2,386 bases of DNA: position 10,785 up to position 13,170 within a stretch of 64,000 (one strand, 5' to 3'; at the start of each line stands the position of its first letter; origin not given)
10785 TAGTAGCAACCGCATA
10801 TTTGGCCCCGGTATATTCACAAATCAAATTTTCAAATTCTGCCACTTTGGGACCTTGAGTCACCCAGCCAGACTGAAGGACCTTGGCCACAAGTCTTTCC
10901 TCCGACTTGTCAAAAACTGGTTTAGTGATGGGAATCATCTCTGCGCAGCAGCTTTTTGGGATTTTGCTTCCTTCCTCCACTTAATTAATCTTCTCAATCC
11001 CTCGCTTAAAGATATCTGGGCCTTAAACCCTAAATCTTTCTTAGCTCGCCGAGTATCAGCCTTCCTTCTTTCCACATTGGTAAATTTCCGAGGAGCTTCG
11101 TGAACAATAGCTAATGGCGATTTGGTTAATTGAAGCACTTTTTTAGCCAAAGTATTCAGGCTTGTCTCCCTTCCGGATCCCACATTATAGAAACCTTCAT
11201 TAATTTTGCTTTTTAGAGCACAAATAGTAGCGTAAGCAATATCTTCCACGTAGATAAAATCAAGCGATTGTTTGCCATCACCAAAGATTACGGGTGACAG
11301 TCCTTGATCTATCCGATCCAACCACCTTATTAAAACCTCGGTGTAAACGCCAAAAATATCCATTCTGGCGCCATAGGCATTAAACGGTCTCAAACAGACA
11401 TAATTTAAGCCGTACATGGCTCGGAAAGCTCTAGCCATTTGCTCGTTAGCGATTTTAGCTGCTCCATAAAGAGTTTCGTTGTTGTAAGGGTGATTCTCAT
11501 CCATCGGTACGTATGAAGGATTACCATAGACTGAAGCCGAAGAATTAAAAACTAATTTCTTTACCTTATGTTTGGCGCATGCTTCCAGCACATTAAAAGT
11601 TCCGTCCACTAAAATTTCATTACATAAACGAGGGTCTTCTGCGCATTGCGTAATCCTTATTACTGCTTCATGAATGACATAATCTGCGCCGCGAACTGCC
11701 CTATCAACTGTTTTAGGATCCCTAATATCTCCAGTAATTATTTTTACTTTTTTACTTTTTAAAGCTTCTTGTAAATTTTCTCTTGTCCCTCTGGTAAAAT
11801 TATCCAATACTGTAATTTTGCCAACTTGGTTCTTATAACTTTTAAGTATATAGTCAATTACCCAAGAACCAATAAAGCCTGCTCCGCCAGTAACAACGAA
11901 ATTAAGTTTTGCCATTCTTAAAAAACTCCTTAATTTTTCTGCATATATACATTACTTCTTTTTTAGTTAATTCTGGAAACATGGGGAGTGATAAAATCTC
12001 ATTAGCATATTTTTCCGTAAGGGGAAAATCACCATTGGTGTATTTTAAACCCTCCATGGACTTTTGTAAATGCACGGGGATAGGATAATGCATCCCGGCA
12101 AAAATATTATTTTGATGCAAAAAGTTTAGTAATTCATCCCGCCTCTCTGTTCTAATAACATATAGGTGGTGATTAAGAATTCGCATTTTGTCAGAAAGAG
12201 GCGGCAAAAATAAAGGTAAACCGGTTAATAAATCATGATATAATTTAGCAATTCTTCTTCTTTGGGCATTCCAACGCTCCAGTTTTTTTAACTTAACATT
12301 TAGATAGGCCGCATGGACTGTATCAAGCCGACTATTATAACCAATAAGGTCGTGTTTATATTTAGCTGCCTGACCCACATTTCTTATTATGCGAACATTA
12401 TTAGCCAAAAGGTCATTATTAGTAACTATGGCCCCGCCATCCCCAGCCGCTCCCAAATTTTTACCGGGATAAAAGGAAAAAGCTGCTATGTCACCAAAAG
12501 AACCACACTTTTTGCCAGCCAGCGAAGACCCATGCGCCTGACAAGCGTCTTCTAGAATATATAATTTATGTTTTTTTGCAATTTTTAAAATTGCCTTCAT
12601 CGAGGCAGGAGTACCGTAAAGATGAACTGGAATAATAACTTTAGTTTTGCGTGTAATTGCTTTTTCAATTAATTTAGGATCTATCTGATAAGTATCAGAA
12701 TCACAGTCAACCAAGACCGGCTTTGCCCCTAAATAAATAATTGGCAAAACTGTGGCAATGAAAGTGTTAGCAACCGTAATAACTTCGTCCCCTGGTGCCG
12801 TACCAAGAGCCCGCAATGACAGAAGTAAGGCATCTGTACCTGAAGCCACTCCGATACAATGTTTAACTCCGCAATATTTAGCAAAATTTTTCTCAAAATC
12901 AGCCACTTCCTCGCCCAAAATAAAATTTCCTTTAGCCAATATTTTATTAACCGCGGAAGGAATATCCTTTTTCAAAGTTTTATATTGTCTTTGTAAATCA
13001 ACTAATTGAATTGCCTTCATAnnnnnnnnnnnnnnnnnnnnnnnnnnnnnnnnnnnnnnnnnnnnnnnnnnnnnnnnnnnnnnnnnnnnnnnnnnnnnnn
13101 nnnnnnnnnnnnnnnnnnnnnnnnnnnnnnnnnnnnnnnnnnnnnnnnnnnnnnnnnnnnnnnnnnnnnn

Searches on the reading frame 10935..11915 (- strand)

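Call 10: search_protein_families(library=pfam, proteins=[window:10935-11915:-], max_evalue=0.001)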
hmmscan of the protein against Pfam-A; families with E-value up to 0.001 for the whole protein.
window:10935-11915:- (326 aa): 10 families
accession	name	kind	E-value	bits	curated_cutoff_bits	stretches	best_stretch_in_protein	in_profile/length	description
PF01370.27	Epimerase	-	4.5e-53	180.6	20.9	1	7-246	2-240/240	NAD dependent epimerase/dehydratase family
PF16363.11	GDP_Man_Dehyd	-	4e-48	165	27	1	8-309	2-331/332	GDP-mannose 4,6 dehydratase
PF01073.25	3Beta_HSD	-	4.1e-34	118.3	22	1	7-236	1-231/280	3-beta hydroxysteroid dehydrogenase/isomerase family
PF13460.12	NAD_binding_10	-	4.9e-14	53.1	27.2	1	10-177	1-143/184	NAD(P)H-binding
PF02719.21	Polysacc_synt_2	-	9.2e-12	45.2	20.2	1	7-126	2-128/293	Polysaccharide biosynthesis protein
PF07993.18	NAD_binding_4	-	1.4e-11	44.5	20.1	1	8-224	1-252/258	Male sterility protein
PF04321.23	RmlD_sub_bind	-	5.1e-11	42.6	27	1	48-268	16-235/287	RmlD substrate binding domain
PF05368.20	NmrA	-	7.5e-07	29.5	27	1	7-125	6-106/298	NmrA-like family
PF03435.24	Sacchrp_dh_NADP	-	3e-05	24.8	25.1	1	11-85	5-77/129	Saccharopine dehydrogenase NADP binding domain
PF08659.16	KR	-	0.00018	21.9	22.6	0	6-133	3-144/180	KR domain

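Call 27: search_protein_families(library=ncbifam, proteins=[window:10935-11915:-], max_evalue=0.00001)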
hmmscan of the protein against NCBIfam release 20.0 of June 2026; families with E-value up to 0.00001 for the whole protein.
window:10935-11915:- (326 aa): 29 families (the best 25 are shown)
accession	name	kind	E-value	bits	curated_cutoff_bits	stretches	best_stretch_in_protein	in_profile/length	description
TIGR01179.1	galE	equivalog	3.4e-47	160.9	262.3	1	7-319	3-330/332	UDP-glucose 4-epimerase GalE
TIGR04180.1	EDH_00030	hypoth_equivalog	8.3e-47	159.7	475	1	7-300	2-295/297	NAD-dependent 4,6-dehydratase LegB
TIGR01181.1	dTDP_gluc_dehyt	equivalog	1.7e-43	148.9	365.1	1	6-318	2-315/321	dTDP-glucose 4,6-dehydratase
TIGR02197.1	heptose_epim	equivalog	8.9e-37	126.9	274.6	1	7-315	2-314/316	ADP-glyceromanno-heptose 6-epimerase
NF011728.1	PRK15181.1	equivalog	1e-35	123.4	760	1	4-319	16-342/348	Vi polysaccharide biosynthesis UDP-N-acetylglucosaminuronic acid C-4 epimerase TviC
NF007956.0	PRK10675.1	subfamily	4.7e-25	88.4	394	1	6-315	3-330/338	UDP-glucose 4-epimerase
NF047922.1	GDPFucSynFcl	equivalog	3.5e-24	85.8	500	1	107-317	86-304/308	GDP-L-fucose synthase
NF042422.1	oxyalk_red_OleD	equivalog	6.4e-22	78.4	580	1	5-236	2-217/329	2-alkyl-3-oxoalkanoate reductase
TIGR03466.1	HpnA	hypoth_equivalog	1.2e-21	77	367.65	1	7-267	4-249/327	hopanoid-associated sugar epimerase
NF042423.1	oxyalk_red_Shew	equivalog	3e-21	75.9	580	1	6-237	11-224/331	2-alkyl-3-oxoalkanoate reductase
NF008360.0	PRK11150.1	equivalog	3.4e-20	72.5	452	1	7-278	3-268/310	ADP-glyceromanno-heptose 6-epimerase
NF043036.1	ErythonDh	equivalog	2e-19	70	325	1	5-161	2-160/321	D-erythronate dehydrogenase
NF007490.0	PRK10084.1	subfamily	1.2e-18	67.2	649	1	6-316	3-336/361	dTDP-glucose 4,6-dehydratase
TIGR03589.1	PseB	equivalog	7.1e-17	61.3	407.75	1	5-193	6-181/324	UDP-N-acetylglucosamine 4,6-dehydratase (inverting)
NF007582.0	PRK10217.1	equivalog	8.5e-17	61.3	698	1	6-315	4-332/355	dTDP-glucose 4,6-dehydratase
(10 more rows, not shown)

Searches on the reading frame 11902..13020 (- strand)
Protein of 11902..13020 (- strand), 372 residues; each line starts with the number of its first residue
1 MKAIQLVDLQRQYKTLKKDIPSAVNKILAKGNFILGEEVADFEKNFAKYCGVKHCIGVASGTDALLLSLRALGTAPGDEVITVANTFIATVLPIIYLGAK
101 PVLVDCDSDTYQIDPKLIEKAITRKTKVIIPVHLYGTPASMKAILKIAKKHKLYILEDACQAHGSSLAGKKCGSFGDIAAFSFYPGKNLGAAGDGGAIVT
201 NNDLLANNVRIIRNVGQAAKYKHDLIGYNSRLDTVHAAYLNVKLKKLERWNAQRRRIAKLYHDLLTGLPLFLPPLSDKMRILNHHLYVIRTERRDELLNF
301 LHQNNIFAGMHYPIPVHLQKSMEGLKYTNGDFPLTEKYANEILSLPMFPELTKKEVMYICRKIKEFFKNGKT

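Call 10: search_protein_families(library=pfam, proteins=[window:11902-13020:-], max_evalue=0.001)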
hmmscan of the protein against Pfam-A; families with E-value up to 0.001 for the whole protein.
window:11902-13020:- (372 aa): 5 families
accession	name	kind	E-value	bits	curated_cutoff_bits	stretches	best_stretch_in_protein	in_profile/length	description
PF01041.23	DegT_DnrJ_EryC1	-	4.4e-124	414.8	19.8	1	16-363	3-359/360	DegT/DnrJ/EryC1/StrS aminotransferase family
PF00155.27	Aminotran_1_2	-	4.2e-08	33.2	19.7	1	39-268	44-290/361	Aminotransferase class I and II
PF01212.27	Beta_elim_lyase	-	1e-06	28.8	27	1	38-218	33-229/288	Beta-eliminating lyase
PF00266.25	Aminotran_5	-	1.7e-05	24.4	21.5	1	41-193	47-207/371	Aminotransferase class-V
PF01053.26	Cys_Met_Meta_PP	-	0.00039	19.5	27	1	41-216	56-230/381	Cys/Met metabolism PLP-dependent enzyme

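Call 27: search_protein_families(library=ncbifam, proteins=[window:11902-13020:-], max_evalue=0.00001)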
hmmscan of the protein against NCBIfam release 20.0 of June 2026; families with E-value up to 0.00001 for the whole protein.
window:11902-13020:- (372 aa): 17 families
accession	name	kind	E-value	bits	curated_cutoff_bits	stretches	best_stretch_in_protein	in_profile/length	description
TIGR03588.1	PseC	equivalog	1.8e-77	260.8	423.5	1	19-366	13-379/380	UDP-4-amino-4,6-dideoxy-N-acetyl-beta-L-altrosamine transaminase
NF008658.2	PRK11658.1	equivalog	4.7e-68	229.5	631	1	22-366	18-376/379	UDP-4-amino-4-deoxy-L-arabinose aminotransferase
NF008687.0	PRK11706.1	equivalog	1.9e-67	227.6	375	1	43-367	37-374/375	dTDP-4-amino-4,6-dideoxygalactose transaminase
TIGR04181.1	NHT_00031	hypoth_equivalog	3e-64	217.2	420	1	35-346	28-357/359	LegC family aminotransferase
TIGR02379.1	ECA_wecE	subfamily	5.9e-58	196.4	434.85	1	45-367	39-375/376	dTDP-4-amino-4,6-dideoxy-D-glucose transaminase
NF011936.0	PRK15407.1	equivalog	2e-57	194.9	423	2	32-217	60-252/440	lipopolysaccharide biosynthesis protein RfbH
TIGR04427.1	PLP_DesI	equivalog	7.7e-53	180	650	1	36-370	51-386/390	dTDP-4-dehydro-6-deoxyglucose aminotransferase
NF004770.0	PRK06108.1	subfamily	1.6e-10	40.4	422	1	42-179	86-230/396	pyridoxal phosphate-dependent aminotransferase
NF005816.0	PRK07682.1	equivalog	2.3e-09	36.4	620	1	35-162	71-206/390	aminotransferase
NF004621.0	PRK05957.1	equivalog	1.2e-08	34.2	498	1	54-158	90-199/389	pyridoxal phosphate-dependent aminotransferase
NF005817.0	PRK07683.1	equivalog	2.1e-08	33.3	575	1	51-159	88-201/387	aminotransferase A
NF004975.0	PRK06348.1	equivalog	9.2e-08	31.5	549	1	31-159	67-202/384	pyridoxal phosphate-dependent aminotransferase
NF041091.1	asp_aminotase_Arch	equivalog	6.4e-07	28.5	550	1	45-159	80-200/376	aspartate aminotransferase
NF005305.0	PRK06836.1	equivalog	1.1e-06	28.1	376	1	59-130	105-175/396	pyridoxal phosphate-dependent aminotransferase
NF006488.0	PRK08912.1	equivalog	1.8e-06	27.1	498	1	58-163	92-191/387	aminotransferase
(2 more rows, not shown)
